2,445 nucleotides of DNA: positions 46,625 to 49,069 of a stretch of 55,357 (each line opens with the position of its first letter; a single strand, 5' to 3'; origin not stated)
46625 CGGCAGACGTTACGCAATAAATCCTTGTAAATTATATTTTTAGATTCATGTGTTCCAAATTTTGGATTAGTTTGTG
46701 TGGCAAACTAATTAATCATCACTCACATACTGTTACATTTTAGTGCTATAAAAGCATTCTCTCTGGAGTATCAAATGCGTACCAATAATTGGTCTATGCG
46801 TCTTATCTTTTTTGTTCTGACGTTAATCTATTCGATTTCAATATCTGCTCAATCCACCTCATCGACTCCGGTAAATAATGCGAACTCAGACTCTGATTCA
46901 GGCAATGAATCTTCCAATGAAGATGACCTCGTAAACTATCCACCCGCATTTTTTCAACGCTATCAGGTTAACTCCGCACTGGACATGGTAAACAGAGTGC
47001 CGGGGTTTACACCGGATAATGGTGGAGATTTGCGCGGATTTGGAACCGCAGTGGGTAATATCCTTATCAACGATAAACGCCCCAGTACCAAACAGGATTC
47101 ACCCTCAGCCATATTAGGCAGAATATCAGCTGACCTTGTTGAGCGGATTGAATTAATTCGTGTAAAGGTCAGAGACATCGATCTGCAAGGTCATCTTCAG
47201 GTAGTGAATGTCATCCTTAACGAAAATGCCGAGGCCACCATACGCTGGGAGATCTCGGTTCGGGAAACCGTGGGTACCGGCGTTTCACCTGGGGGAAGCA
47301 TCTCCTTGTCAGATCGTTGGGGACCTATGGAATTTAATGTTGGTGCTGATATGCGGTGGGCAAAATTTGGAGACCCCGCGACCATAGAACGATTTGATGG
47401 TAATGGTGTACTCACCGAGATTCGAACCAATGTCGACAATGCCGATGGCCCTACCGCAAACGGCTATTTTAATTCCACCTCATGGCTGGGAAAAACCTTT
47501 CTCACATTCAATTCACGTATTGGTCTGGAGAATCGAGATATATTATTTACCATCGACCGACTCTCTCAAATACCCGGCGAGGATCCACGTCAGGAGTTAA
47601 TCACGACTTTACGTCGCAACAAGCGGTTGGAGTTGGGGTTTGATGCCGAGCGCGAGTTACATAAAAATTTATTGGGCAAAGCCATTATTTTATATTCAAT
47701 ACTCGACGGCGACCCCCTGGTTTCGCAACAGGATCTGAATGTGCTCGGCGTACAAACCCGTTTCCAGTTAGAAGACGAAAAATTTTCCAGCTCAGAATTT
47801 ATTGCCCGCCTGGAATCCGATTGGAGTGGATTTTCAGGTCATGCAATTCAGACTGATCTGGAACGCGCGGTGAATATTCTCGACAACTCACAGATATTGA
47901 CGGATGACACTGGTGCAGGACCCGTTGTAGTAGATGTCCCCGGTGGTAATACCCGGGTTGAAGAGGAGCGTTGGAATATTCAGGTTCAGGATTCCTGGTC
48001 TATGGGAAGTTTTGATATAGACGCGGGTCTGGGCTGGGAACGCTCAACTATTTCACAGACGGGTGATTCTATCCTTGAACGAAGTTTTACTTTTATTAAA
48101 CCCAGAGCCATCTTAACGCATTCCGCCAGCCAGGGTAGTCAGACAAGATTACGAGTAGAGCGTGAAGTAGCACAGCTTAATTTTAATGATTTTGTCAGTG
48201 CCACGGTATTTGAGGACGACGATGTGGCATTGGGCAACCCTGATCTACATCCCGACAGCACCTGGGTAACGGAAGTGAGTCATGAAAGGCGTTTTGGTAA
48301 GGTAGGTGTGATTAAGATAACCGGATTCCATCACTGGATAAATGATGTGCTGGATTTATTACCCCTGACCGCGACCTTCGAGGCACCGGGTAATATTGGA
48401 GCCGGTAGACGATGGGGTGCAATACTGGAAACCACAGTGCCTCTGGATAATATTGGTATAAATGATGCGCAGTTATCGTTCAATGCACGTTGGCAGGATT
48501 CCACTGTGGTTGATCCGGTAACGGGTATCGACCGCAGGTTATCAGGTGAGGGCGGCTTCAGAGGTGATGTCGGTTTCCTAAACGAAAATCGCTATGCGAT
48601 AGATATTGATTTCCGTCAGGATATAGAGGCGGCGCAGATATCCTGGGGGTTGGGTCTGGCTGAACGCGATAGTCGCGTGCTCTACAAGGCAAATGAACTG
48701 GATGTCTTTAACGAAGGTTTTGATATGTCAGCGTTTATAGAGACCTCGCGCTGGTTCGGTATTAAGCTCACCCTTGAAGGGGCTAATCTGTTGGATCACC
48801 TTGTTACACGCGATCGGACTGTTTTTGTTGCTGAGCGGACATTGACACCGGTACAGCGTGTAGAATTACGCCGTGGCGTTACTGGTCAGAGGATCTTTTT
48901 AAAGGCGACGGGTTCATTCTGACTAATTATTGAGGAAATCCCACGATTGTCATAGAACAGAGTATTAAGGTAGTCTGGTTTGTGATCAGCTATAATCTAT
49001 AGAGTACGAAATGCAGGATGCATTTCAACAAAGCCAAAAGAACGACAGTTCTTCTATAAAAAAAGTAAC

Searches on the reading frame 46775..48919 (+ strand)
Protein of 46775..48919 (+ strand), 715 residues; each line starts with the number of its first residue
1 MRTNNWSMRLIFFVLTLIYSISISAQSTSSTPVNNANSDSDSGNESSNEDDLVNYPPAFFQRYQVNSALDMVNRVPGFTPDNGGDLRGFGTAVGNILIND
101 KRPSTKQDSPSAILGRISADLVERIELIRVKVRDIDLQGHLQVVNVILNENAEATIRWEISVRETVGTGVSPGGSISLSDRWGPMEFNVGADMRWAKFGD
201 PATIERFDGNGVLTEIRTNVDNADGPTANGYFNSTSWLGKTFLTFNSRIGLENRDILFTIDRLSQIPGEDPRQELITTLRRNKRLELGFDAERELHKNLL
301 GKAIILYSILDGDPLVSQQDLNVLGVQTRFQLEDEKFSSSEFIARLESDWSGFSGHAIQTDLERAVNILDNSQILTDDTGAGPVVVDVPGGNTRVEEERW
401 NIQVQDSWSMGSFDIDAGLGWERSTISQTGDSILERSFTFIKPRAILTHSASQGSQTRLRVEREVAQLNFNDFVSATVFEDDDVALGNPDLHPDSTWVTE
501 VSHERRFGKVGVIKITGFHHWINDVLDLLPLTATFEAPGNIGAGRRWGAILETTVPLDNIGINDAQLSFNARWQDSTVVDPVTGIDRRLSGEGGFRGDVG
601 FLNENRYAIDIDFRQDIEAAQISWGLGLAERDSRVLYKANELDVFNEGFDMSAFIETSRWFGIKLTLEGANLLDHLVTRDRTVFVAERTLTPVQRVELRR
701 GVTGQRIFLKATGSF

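Call 20: search_protein_families(library=ncbifam, proteins=[window:46775-48919:+], max_evalue=0.001)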
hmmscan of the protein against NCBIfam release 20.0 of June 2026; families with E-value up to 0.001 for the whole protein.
window:46775-48919:+ (715 aa): 1 family
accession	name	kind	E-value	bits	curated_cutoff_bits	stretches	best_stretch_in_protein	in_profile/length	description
TIGR01782.1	TonB-Xanth-Caul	subfamily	0.00049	18.5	310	1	427-525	571-676/868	TonB-dependent receptor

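Call 51: search_protein_families(library=pfam, proteins=[window:46775-48919:+], max_evalue=0.01)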
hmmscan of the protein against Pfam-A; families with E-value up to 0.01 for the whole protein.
window:46775-48919:+ (715 aa): 1 family
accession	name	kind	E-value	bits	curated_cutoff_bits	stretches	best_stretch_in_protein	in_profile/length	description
PF07715.20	Plug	-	0.00053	20.9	23.9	1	60-129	17-92/107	TonB-dependent Receptor Plug Domain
